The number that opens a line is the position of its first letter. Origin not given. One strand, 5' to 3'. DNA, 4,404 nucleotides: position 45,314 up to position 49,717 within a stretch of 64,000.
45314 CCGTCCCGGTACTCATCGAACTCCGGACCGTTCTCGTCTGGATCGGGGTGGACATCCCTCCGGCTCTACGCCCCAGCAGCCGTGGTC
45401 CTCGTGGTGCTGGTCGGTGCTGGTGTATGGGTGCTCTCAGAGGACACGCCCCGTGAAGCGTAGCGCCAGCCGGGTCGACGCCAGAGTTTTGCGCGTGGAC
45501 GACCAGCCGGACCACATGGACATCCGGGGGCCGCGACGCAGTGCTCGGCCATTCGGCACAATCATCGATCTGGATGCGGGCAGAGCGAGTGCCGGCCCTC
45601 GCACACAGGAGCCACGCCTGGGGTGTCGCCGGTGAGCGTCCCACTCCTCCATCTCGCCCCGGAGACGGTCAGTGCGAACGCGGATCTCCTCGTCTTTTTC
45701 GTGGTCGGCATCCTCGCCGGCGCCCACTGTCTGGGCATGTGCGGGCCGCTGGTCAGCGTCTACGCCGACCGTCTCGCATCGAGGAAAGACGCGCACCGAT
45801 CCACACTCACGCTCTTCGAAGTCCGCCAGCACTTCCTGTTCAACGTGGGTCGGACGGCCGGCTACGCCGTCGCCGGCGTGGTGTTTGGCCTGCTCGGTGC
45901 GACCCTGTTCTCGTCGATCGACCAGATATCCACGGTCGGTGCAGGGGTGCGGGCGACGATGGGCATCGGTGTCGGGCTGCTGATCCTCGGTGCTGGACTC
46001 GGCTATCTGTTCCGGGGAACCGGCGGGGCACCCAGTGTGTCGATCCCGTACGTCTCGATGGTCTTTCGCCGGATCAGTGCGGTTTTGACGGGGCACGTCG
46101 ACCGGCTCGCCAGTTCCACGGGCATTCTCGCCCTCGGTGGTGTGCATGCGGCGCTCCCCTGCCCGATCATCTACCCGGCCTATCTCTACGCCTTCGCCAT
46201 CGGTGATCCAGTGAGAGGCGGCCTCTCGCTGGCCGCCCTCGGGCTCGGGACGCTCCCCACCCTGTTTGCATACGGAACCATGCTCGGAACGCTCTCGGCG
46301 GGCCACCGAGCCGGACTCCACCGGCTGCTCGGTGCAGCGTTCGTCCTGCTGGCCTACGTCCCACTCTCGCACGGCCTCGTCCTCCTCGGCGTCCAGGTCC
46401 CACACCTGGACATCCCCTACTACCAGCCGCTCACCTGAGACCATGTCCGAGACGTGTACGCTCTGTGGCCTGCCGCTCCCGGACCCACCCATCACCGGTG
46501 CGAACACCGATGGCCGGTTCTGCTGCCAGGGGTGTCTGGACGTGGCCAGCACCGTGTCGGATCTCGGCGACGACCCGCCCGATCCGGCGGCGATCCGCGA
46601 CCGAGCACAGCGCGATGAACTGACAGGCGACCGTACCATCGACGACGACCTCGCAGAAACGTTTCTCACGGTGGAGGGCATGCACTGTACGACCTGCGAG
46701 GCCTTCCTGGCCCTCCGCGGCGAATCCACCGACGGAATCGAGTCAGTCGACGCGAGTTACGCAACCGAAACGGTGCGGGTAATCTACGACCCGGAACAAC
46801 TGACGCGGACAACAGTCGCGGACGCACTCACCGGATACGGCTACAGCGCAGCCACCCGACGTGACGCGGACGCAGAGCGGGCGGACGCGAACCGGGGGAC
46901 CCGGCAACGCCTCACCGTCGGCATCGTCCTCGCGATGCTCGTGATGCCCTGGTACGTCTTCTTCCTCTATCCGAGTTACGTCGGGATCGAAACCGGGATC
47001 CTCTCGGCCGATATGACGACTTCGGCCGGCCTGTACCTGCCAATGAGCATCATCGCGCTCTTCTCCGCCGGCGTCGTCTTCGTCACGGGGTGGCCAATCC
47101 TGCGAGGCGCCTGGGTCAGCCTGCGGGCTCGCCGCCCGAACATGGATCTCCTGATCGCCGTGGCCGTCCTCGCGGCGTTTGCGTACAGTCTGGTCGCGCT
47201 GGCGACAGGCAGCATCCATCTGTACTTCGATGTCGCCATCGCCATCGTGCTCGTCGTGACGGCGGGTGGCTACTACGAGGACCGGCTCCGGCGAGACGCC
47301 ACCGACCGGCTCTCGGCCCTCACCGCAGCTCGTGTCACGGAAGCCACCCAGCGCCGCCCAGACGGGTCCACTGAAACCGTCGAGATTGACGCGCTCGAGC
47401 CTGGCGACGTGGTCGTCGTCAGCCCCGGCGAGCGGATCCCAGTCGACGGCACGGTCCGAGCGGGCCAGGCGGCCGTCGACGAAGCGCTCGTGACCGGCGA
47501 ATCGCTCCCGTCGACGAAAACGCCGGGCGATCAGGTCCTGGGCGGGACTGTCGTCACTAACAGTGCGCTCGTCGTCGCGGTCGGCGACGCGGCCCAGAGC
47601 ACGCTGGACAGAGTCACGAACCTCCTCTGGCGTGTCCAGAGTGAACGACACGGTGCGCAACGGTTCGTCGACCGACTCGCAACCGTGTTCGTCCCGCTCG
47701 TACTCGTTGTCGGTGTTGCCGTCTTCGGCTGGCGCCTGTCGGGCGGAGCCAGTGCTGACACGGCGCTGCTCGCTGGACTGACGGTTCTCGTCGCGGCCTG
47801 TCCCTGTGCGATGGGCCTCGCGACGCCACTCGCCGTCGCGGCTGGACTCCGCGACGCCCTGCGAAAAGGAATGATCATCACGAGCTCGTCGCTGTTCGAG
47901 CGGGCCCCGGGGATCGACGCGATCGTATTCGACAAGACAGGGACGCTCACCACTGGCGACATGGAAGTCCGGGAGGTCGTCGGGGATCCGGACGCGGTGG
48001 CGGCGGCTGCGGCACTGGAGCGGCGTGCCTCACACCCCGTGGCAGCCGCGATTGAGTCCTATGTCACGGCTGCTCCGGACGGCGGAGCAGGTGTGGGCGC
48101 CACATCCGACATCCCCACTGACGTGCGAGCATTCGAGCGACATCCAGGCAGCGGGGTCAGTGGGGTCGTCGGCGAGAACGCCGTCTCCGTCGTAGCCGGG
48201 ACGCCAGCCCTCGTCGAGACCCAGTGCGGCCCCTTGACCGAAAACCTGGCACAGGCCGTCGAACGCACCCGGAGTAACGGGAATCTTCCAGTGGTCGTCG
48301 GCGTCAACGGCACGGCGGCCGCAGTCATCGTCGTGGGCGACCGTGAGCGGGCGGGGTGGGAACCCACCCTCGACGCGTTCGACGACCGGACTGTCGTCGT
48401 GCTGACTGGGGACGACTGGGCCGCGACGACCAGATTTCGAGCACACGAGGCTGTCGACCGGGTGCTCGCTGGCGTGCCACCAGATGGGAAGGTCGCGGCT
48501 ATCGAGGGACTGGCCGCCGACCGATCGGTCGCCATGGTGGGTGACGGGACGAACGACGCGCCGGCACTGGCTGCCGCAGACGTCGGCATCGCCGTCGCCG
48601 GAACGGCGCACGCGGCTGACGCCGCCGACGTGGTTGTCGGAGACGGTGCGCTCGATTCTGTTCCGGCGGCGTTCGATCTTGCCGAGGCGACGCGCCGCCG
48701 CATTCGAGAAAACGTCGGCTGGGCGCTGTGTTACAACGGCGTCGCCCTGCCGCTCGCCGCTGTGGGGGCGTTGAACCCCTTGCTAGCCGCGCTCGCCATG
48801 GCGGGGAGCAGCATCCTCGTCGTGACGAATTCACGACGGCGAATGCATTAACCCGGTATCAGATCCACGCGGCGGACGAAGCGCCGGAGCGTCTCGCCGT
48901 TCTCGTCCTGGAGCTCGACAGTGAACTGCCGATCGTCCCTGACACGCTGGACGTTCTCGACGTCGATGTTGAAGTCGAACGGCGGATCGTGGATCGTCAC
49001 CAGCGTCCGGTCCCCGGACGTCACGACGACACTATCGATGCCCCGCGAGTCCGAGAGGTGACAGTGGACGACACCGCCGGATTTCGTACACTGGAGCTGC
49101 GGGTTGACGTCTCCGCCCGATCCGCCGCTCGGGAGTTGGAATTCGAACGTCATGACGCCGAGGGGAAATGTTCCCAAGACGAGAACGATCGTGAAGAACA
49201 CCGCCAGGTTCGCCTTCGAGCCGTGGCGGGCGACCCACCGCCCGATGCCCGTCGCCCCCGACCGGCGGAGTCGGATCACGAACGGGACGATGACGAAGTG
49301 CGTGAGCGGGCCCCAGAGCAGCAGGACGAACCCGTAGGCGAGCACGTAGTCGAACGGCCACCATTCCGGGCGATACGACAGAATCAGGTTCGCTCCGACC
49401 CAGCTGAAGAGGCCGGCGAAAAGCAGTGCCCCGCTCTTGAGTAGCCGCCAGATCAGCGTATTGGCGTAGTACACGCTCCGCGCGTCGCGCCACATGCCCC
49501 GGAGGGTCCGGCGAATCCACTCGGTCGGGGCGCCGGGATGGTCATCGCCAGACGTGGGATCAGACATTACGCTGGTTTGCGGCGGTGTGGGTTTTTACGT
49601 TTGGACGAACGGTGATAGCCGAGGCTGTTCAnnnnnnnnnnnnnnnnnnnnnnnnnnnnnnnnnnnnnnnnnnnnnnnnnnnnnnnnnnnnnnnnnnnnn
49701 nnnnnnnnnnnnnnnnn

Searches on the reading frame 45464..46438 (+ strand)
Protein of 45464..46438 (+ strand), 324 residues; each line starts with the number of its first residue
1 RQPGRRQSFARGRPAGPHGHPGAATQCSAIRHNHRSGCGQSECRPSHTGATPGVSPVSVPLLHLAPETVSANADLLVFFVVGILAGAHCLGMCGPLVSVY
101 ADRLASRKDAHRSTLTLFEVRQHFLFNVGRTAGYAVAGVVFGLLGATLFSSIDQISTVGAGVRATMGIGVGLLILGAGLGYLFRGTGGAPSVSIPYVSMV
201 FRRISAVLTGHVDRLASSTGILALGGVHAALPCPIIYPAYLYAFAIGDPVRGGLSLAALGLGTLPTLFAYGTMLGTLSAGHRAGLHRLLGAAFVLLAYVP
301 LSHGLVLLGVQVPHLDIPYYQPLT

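Call 20: search_protein_families(library=pfam, proteins=[window:45464-46438:+], max_evalue=0.001)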
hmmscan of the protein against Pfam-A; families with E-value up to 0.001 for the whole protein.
window:45464-46438:+ (324 aa): 1 family
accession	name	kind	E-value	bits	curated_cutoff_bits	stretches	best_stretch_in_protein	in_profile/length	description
PF13386.12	DsbD_2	-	9.5e-40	137.1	24.9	1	78-298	2-198/199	Cytochrome C biogenesis protein transmembrane region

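Call 68: search_protein_families(library=ncbifam, proteins=[window:45623-46435:+], max_evalue=0.00001)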
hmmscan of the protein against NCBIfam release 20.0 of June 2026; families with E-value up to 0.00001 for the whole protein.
window:45623-46435:+ (271 aa): 0 families

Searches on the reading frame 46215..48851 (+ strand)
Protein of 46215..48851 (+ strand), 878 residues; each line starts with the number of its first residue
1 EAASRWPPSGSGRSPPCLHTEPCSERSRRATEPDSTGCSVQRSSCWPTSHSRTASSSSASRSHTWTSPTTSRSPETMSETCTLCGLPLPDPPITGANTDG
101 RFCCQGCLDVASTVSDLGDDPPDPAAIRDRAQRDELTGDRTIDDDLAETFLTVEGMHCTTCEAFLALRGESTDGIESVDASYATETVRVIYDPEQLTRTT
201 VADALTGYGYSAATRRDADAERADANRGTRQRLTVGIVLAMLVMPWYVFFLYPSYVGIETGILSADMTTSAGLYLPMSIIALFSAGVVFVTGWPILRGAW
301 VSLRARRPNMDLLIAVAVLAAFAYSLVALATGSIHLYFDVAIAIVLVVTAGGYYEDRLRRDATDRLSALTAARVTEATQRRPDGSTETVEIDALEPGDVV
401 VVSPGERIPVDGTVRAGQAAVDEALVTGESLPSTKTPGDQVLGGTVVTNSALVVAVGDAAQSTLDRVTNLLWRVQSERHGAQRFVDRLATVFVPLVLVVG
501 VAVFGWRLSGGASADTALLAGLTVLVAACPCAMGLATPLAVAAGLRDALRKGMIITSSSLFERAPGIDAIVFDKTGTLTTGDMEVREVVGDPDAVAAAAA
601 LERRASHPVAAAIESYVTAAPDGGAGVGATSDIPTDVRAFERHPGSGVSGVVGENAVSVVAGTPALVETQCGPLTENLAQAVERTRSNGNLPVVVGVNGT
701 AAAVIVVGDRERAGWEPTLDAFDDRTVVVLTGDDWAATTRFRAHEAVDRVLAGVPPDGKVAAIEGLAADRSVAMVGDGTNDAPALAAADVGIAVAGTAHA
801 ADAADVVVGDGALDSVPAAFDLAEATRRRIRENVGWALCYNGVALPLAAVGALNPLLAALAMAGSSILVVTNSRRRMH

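Call 20: search_protein_families(library=pfam, proteins=[window:46215-48851:+], max_evalue=0.001)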
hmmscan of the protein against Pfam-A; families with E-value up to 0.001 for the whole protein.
window:46215-48851:+ (878 aa): 3 families
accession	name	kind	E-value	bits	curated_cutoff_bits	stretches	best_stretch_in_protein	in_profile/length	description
PF00122.25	E1-E2_ATPase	-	1.6e-49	168.3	28.1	1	377-551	6-181/181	E1-E2 ATPase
PF00702.32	Hydrolase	-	2.2e-19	71.1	26.4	1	567-789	1-191/191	haloacid dehalogenase-like hydrolase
PF00403.32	HMA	-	1.1e-08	35.8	24.8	1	151-210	2-61/62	Heavy-metal-associated domain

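Call 68: search_protein_families(library=ncbifam, proteins=[window:46443-48848:+], max_evalue=0.00001)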
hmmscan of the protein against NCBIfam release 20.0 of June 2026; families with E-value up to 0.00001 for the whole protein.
window:46443-48848:+ (802 aa): 21 families
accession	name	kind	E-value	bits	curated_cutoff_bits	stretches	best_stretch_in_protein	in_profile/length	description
TIGR01525.1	ATPase-IB_hvy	subfamily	1.2e-134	450.3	346.25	1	234-799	1-559/560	heavy metal translocating P-type ATPase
TIGR01511.1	ATPase-IB1_Cu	subfamily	1.4e-120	403.7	397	2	216-542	2-313/542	copper-translocating P-type ATPase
NF007952.0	PRK10671.1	equivalog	6.8e-97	325.5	1316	1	63-800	97-831/838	copper-exporting P-type ATPase CopA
TIGR01512.1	ATPase-IB2_Cd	subfamily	2.6e-93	313.4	313.5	2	250-551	7-290/494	cadmium family heavy metal-translocating P-type ATPase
NF008262.1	PRK11033.1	equivalog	5e-82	276.5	1005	1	69-799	39-726/731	zinc/cadmium/mercury/lead-transporting ATPase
NF033775.1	P_type_ZntA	exception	8.3e-73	245.9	1240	1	75-799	52-727/732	Zn(II)/Cd(II)/Pb(II) translocating P-type ATPase ZntA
TIGR01494.1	ATPase_P-type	subfamily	8.7e-66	222.3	62.3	2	268-517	2-237/478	HAD-IC family P-type ATPase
TIGR01497.1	kdpB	equivalog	8.6e-41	139.8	527.9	1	291-732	96-548/675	potassium-transporting ATPase subunit KdpB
TIGR01647.1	ATPase-IIIA_H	equivalog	7.5e-37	126.9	615.5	2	252-512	46-307/755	plasma-membrane proton-efflux P-type ATPase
NF010609.0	PRK14010.1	equivalog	4.4e-32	111.1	1323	1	262-732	66-543/673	K(+)-transporting ATPase subunit B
TIGR01657.1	P-ATPase-V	hypoth_equivalog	7.7e-26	89.9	618.25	3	261-361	192-292/1055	ATP13A2 family polyamine export P-type ATPase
TIGR01517.1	ATPase-IIB_Ca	equivalog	7.8e-26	90.5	507.05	2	264-512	126-381/882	calcium-translocating P-type ATPase, PMCA-type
TIGR01522.1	ATPase-IIA2_Ca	equivalog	6.5e-25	87.1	798.3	2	243-513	65-341/854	calcium-transporting P-type ATPase, PMR1-type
TIGR01523.1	ATPase-IID_K-Na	equivalog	1.8e-18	65.6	645.05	2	653-745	648-745/997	potassium/sodium efflux P-type ATPase, fungal-type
TIGR01106.1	ATPase-IIC_X-K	subfamily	5.1e-17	61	946.1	2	236-522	77-375/997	Na,H/K antiporter P-type ATPase subunit alpha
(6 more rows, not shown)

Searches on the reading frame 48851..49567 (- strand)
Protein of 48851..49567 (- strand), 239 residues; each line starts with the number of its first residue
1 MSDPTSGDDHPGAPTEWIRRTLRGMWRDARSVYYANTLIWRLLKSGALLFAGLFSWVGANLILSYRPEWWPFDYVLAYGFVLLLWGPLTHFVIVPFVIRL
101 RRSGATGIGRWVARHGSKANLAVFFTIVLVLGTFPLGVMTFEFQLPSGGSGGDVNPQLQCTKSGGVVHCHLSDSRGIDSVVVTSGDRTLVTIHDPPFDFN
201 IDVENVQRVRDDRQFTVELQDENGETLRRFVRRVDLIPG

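Call 4: search_protein_families(library=pfam, proteins=[window:48851-49567:-], max_evalue=0.01)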
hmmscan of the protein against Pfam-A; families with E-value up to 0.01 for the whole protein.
window:48851-49567:- (239 aa): 0 families

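Call 7: search_protein_families(library=ncbifam, proteins=[window:48851-49567:-], max_evalue=0.01)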
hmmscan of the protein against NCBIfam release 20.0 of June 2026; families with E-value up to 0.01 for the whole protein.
window:48851-49567:- (239 aa): 0 families

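Call 32: search_protein_families(library=pfam, proteins=[window:48851-49567:-], max_evalue=0.01)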
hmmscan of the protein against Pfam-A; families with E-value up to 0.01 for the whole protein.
window:48851-49567:- (239 aa): 0 families

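Call 53: find_homologous_proteins(query=window:48851-49567:-, max_evalue=0.001)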
Query window:48851-49567:- (239 aa): 257 proteins with E <= 0.001 among 887 candidates; the best 120 are listed.
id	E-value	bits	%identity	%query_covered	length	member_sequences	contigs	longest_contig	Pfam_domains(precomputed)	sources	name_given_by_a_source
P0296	2.3e-161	553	100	100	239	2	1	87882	-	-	-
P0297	1.7e-118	413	73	100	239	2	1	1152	-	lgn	-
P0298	4.1e-117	408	73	100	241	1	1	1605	-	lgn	-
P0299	2.5e-116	406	72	100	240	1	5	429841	-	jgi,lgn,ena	-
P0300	9.1e-116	404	72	100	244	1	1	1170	-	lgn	-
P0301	4.7e-113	395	71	97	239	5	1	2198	-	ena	-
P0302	2.7e-109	382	67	100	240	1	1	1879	-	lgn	-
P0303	4.4e-109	382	68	100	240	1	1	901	-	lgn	-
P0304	1.2e-107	377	69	100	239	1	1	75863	-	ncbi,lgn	ncbi:hypothetical protein [Haladaptatus sp. NG-SE-30]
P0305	1.3e-107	377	68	100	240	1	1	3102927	-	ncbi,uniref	ncbi:hypothetical protein ACH9L7_08310 [Haloferax sp. S1W]|uniref:hypothetical protein n=1 Tax=Halof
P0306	4.4e-107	375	68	100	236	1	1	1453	-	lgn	-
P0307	1.2e-106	374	66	99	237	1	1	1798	-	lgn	-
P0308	1.5e-106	373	68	100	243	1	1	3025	-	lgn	-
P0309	5.0e-106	372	67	98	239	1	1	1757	-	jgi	jgi:hypothetical protein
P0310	1.3e-105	370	67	99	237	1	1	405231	-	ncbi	ncbi:hypothetical protein ACKVMT_13540 [Halobacteriales archaeon Cl-PHB]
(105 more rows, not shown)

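Call 60: predict_structure(alignment_id=A5)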
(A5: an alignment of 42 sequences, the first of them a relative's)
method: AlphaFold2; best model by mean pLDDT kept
length: 239 residues; sequences in the alignment: 42
mean_pLDDT: 81.4   pTM: 0.52
mean pLDDT of the five models: 81.4, 80.3, 80.2, 80.2, 77.8
residues with pLDDT >= 90: 68; 70-90: 135; 50-70: 22; < 50: 14
segments of 3 or more residues with pLDDT < 50: 1-7, 146-152
pLDDT, mean of each block of 10 residues (from residue 1): 45 78 80 74 89 92 85 93 90 83 72 80 92 80 51 68 92 86 90 91 84 87 86 85
secondary structure, 60 per line:
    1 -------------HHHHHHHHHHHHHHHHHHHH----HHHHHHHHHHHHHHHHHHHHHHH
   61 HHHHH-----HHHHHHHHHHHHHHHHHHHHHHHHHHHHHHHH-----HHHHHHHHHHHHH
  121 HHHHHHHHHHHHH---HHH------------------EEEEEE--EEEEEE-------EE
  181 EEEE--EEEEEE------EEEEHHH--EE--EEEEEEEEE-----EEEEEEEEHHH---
elements in order: H14-33 H38-65 H71-102 H108-133 E158-163 E166-171 E179-184 E187-192 E199-202 E212-220 E226-233

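Call 63: fold_search(model_id=the predicted structure, library=pdb)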
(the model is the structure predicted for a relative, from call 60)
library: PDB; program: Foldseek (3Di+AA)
matches with E <= 10: 973; with E <= 0.001: 0
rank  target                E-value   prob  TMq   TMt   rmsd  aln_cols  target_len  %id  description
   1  5jip_B                1.8e-03  1.00  0.28  0.22   3.5        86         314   14  Crystal structure of the Clostridium perfringens spore cortex lytic enzyme SleM (released 2016-08-10)
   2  2vtf_B                3.2e-03  1.00  0.28  0.11   3.0        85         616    9  X-ray crystal structure of the Endo-beta-N-acetylglucosaminidase from Arthrobacter protophormiae E173Q mutant reveals  (released 2009-03-31)
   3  5jip_A                4.0e-03  1.00  0.28  0.21   3.1        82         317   16  Crystal structure of the Clostridium perfringens spore cortex lytic enzyme SleM (released 2016-08-10)
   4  9kf6                  6.4e-03  1.00  0.23  0.13   5.4        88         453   16  Crystal structure of the reaction intermediate of Streptomyces sp. sulfotransferase Cpz4 involved in caprazamycins synth (released 2025-11-05)
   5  2w1n                  7.2e-03  1.00  0.26  0.27   5.4        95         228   12  cohesin and fibronectin type-III double module construct from the Clostridium perfringens glycoside hydrolase GH84C (released 2009-02-03)
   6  3fhq_A                1.1e-02  1.00  0.26  0.11   2.1        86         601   10  Structure of endo-beta-N-acetylglucosaminidase A (released 2009-05-05)
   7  9kf4                  1.1e-02  1.00  0.24  0.14   3.7        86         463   15  Crystal structure of Streptomyces sp. sulfotransferase Cpz4 involved in Caprazamycins Synthesis (released 2025-11-05)
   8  3pe9_D                1.3e-02  1.00  0.24  0.59   3.9        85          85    9  Structures of Clostridium thermocellum CbhA fibronectin(III)-like modules (released 2011-11-23)
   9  2ox5_B                1.3e-02  1.00  0.25  0.48   4.4        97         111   10  The SoxYZ complex of Paracoccus pantotrophus (released 2007-05-22)
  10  5dft_B                1.3e-02  0.99  0.23  0.52   5.2        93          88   18  Structure of the Eleventh Type III Domain from Human Fibronectin (released 2016-09-14)
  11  8xci_F                1.3e-02  0.98  0.22  0.15   4.9        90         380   12  Open state of central tail fiber of bacteriophage lambda upon binding to LamB (released 2024-05-01)
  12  2vtf_A                1.5e-02  1.00  0.28  0.11   3.0        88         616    9  X-ray crystal structure of the Endo-beta-N-acetylglucosaminidase from Arthrobacter protophormiae E173Q mutant reveals  (released 2009-03-31)
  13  3b8y_B                1.5e-02  1.00  0.25  0.21   4.4        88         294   12  Crystal Structure of Pectate Lyase PelI from Erwinia chrysanthemi in complex with tetragalacturonic acid (released 2008-04-29)
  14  2oxh_Y                1.6e-02  1.00  0.25  0.49   4.3        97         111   10  The SOXYZ Complex of Paracoccus Pantotrophus (released 2007-05-22)
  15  7u01_C                1.6e-02  1.00  0.23  0.48   4.7        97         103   16  Structure of CD148 fibronectin type III domain 2 (released 2023-02-22)
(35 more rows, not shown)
